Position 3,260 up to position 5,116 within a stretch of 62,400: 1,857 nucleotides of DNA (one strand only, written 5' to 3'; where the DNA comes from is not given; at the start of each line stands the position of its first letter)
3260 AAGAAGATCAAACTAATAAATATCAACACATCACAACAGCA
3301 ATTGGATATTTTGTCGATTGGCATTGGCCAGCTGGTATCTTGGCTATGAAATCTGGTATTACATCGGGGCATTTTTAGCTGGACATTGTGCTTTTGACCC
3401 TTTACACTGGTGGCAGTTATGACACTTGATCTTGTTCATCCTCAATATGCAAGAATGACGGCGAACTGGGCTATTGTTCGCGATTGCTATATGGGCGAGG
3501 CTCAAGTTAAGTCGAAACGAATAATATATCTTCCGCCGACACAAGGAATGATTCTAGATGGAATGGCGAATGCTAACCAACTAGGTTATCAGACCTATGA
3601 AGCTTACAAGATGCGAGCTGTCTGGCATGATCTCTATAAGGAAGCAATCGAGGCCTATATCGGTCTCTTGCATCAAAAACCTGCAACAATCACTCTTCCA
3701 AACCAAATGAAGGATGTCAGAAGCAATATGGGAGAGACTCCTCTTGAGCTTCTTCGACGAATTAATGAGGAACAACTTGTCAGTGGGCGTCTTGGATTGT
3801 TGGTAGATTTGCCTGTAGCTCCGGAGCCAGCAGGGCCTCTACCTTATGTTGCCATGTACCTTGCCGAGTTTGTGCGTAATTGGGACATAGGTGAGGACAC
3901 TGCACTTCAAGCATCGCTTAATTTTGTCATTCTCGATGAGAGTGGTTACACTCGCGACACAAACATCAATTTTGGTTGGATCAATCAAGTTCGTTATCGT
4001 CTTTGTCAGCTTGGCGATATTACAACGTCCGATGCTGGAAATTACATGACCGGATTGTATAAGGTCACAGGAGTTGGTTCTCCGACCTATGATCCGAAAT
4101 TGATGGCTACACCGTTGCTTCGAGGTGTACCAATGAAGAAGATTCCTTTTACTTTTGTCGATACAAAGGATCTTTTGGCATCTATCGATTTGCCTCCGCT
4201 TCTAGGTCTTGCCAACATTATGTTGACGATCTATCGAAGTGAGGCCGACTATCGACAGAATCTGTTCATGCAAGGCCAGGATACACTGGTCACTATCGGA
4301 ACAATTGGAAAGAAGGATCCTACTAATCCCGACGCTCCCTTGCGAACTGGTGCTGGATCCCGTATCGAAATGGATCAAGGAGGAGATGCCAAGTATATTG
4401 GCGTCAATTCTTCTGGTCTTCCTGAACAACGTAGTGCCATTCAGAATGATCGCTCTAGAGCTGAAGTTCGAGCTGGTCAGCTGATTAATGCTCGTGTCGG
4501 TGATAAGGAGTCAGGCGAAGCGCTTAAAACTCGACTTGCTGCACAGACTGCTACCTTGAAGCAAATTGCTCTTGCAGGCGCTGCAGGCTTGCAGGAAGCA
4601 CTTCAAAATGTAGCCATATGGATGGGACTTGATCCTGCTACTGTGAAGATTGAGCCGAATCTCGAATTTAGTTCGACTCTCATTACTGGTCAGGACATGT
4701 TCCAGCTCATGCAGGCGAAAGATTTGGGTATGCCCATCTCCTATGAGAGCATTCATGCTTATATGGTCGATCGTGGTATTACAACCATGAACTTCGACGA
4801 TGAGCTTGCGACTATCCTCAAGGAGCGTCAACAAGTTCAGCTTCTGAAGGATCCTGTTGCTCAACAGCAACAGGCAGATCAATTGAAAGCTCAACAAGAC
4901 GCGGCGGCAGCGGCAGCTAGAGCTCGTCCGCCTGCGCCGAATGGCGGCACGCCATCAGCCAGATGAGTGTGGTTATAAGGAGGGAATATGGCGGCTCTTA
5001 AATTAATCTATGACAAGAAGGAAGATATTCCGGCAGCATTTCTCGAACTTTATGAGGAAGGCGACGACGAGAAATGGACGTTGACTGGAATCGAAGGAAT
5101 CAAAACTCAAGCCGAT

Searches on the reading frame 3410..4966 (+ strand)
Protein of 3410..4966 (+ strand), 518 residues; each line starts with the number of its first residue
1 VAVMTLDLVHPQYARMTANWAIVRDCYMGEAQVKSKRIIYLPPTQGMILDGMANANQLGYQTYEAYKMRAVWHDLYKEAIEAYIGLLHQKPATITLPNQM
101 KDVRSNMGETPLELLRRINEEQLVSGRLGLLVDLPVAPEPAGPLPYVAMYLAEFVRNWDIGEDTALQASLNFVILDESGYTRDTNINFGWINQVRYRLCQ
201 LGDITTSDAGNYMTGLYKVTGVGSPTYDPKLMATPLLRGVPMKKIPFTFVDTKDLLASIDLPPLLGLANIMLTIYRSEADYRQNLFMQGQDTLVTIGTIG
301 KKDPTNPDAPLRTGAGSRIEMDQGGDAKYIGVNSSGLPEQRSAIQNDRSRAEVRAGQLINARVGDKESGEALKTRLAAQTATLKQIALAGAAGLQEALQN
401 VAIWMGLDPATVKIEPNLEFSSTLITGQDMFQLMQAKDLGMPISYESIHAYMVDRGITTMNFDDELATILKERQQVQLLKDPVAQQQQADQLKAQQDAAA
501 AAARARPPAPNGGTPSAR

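Call 13: search_dna_similar(query=window:3410-4966:+, collection=phages, mode=protein, max_rows=15)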
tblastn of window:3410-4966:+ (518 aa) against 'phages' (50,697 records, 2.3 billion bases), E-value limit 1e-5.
Records with a match: 1248; places in all: 1253; records where one place covers at least 80% of the query: 591.
Best place of each record, by identity: <60% 1248.
By first word of the organism name: Salmonella 407; Escherichia 303; Pseudomonas 100; Vibrio 89; Klebsiella 49; Acinetobacter 42; Caulobacter 35; Stenotrophomonas 26; Xanthomonas 20; Achromobacter 14; and 51 more.
By host as written in the record: Escherichia coli 157; - 82; Salmonella enterica 60; Salmonella enterica subsp. enterica serovar Enteritidis 58; Salmonella enterica subsp. enterica serovar Typhimurium 48; Salmonella sp. 41; Salmonella enterica subsp. enterica serovar Enteritidis PT1 34; Pseudomonas aeruginosa 33; and 309 more.
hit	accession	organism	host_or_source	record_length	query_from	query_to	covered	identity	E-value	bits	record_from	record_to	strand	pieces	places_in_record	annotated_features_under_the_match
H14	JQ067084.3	Pseudomonas phage PaMx25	Pseudomonas aeruginosa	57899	4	472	91%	54.9%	5e-153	489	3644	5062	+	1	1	portal protein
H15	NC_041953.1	Pseudomonas phage PaMx25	Pseudomonas aeruginosa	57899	4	472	91%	54.9%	5e-153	489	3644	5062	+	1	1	portal protein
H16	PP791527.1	Pseudomonas phage BL5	Pseudomonas aeruginosa PA14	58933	4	472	91%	54.9%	5e-153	489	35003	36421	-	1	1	portal protein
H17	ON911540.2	Xanthomonas phage vB_Xar_IVIA-DoCa3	Xanthomonas arboricola pv. juglandis ...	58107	4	472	91%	54.4%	4e-152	486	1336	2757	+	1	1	portal protein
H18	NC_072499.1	Xanthomonas phage vB_Xar_IVIA-DoCa3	Xanthomonas arboricola pv. juglandis ...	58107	4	472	91%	54.4%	4e-152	486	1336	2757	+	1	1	portal protein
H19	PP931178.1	Pseudomonas phage PAB2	Pseudomonas aeruginosa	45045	4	472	91%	54.4%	4e-152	486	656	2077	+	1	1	portal protein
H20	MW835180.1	Pseudomonas phage vB_PaeS_PAJD-1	Pseudomonas aeruginosa PAO1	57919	4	472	91%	54.4%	5e-152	486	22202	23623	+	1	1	portal protein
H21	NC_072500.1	Pseudomonas phage vB_PaeS_PAJD-1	Pseudomonas aeruginosa PAO1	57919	4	472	91%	54.4%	5e-152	486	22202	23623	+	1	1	portal protein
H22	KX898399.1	Pseudomonas phage JG012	Pseudomonas aeruginosa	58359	4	472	91%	54.4%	6e-152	486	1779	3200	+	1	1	portal protein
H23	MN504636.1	Pseudomonas phage Quinobequin-P09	Pseudomonas aeruginosa UCBPP-PA14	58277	4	472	91%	54.4%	7e-152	486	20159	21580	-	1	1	62kDa structural protein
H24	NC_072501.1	Pseudomonas phage Quinobequin-P09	Pseudomonas aeruginosa UCBPP-PA14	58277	4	472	91%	54.4%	7e-152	486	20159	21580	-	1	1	62kDa structural protein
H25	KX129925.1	Pseudomonas phage NP1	-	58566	4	472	91%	54.2%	2e-151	484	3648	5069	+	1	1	portal protein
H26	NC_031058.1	Pseudomonas phage NP1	-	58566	4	472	91%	54.2%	2e-151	484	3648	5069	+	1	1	portal protein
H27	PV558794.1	Variovorax phage VPv62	Variovorax paradoxus DSM 645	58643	4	472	91%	54.2%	2e-151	484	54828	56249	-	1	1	record has no annotation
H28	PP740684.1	Pseudomonas phage vB_Pae_SG_WM_Sew_P3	Pseudomonas aeruginosa PA14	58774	4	472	91%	54.2%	2e-151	484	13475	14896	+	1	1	portal protein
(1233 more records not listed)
